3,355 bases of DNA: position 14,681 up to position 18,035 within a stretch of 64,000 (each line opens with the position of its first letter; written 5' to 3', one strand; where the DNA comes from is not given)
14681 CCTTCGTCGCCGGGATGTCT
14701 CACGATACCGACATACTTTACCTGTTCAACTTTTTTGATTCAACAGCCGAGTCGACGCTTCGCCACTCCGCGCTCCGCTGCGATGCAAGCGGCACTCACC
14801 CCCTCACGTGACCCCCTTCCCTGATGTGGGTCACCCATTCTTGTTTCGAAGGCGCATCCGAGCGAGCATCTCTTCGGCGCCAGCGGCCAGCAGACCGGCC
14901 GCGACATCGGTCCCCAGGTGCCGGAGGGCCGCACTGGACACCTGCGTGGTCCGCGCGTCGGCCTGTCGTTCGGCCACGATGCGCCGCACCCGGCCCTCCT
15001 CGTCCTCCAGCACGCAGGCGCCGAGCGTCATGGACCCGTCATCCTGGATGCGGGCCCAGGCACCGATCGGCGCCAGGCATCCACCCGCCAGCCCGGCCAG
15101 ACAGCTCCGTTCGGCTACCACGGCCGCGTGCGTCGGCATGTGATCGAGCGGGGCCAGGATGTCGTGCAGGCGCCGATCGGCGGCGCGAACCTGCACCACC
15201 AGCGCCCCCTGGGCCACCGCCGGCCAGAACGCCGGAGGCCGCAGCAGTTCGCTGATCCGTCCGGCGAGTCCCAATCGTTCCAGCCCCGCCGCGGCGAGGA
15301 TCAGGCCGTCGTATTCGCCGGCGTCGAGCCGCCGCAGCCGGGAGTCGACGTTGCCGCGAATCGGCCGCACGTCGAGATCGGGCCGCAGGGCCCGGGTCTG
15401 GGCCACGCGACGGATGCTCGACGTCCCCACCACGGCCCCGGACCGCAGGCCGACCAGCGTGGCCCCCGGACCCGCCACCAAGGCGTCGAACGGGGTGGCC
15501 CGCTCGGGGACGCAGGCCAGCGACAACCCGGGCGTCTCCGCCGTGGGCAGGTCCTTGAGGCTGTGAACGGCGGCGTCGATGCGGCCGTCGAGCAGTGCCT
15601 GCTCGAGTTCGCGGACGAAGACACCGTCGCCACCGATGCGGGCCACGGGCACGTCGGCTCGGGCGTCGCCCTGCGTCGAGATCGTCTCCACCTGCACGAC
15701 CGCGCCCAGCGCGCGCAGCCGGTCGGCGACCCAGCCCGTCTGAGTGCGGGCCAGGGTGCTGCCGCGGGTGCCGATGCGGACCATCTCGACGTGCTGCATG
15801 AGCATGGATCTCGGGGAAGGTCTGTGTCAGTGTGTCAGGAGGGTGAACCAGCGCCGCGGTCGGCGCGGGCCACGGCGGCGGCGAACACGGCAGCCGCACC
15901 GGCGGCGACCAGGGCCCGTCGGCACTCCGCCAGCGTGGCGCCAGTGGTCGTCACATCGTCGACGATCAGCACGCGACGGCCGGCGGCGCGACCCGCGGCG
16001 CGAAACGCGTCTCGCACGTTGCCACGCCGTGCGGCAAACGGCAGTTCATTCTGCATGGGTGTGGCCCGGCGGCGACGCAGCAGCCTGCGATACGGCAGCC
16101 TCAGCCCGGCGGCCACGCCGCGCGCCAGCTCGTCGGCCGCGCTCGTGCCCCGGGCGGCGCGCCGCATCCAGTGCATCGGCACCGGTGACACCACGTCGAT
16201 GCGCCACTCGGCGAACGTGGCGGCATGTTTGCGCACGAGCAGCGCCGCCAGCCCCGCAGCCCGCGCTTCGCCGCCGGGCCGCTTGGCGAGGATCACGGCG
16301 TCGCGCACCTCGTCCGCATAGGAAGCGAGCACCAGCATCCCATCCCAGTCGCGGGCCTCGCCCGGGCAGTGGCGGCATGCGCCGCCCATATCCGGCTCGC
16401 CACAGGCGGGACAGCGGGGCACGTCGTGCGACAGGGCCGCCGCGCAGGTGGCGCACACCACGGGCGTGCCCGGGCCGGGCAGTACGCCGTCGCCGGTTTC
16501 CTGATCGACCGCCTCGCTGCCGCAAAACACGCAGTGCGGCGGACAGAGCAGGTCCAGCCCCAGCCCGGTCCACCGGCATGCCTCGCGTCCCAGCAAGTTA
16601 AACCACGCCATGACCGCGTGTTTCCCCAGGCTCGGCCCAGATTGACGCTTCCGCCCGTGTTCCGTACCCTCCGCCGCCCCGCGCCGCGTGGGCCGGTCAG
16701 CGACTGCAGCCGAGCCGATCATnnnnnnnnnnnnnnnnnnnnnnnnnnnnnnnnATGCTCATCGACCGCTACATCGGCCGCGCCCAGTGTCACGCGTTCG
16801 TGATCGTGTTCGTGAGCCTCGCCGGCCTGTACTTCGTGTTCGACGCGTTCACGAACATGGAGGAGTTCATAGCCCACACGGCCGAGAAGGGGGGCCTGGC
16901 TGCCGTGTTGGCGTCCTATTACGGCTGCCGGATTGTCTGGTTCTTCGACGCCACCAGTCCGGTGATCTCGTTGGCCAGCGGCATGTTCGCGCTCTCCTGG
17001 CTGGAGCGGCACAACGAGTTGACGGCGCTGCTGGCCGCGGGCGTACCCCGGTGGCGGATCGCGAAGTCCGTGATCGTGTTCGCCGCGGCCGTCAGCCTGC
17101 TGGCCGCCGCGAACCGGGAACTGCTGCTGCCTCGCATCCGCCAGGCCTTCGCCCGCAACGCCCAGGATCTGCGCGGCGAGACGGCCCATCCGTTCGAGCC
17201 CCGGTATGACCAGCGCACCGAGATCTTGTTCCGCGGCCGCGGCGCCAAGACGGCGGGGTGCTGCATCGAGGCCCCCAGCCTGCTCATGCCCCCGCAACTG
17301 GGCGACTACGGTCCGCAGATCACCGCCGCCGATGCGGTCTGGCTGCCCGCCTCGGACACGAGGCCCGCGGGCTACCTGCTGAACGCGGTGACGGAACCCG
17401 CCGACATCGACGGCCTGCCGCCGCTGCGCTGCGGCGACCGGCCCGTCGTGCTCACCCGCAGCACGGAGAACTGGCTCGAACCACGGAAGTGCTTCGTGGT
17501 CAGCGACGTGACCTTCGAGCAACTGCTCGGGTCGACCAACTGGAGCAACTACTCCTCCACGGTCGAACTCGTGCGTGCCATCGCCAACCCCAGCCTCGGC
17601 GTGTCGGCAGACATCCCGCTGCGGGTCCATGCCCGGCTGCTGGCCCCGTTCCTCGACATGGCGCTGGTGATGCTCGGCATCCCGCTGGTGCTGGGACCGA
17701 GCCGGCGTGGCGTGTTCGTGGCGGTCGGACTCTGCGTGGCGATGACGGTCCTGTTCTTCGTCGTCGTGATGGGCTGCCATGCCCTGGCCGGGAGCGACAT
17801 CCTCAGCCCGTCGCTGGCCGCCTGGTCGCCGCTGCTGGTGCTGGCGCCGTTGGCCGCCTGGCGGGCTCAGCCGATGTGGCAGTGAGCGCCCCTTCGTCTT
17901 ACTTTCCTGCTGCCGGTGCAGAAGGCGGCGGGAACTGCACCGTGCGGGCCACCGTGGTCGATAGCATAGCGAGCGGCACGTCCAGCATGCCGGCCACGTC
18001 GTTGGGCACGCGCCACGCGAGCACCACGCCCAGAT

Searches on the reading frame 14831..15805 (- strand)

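Call 56: search_protein_families(library=pfam, proteins=[window:14831-15805:-], max_evalue=0.001)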
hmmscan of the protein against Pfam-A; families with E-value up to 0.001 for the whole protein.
window:14831-15805:- (324 aa): 2 families
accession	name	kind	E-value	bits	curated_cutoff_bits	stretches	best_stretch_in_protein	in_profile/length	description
PF01379.25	Porphobil_deam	-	5.7e-76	255.1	22.1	1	9-214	1-206/207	Porphobilinogen deaminase, dipyromethane cofactor binding domain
PF03900.20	Porphobil_deamC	-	7e-09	36.4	26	1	228-282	3-56/74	Porphobilinogen deaminase, C-terminal domain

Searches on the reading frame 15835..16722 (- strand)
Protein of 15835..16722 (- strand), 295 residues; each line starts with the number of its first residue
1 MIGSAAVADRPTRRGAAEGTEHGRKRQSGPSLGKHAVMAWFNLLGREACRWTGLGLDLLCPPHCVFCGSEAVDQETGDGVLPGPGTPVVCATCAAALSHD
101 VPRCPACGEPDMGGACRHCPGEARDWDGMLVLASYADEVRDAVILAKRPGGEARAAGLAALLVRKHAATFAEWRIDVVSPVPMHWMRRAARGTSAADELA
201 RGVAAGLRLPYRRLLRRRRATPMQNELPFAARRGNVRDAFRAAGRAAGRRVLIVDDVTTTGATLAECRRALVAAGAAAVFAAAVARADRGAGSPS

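Call 79: search_protein_families(library=pfam, proteins=[window:15835-16722:-], max_evalue=0.001)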
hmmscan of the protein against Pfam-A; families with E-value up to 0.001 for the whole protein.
window:15835-16722:- (295 aa): 2 families
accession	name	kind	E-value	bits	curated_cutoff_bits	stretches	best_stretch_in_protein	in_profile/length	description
PF00156.33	Pribosyltran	-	3.6e-07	30.1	26.3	1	191-287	39-126/158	Phosphoribosyl transferase domain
PF18912.6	DZR_2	-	0.0003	21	27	0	56-119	2-55/56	Double zinc ribbon domain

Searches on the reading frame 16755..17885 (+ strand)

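Call 79: search_protein_families(library=pfam, proteins=[window:16755-17885:+], max_evalue=0.001)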
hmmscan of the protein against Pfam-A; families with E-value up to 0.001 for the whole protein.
window:16755-17885:+ (376 aa): 1 family
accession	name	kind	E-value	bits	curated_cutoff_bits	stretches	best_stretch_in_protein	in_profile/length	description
PF03739.19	LptF_LptG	-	1.2e-37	130.2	27.9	2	5-146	1-138/353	Lipopolysaccharide export system permease LptF/LptG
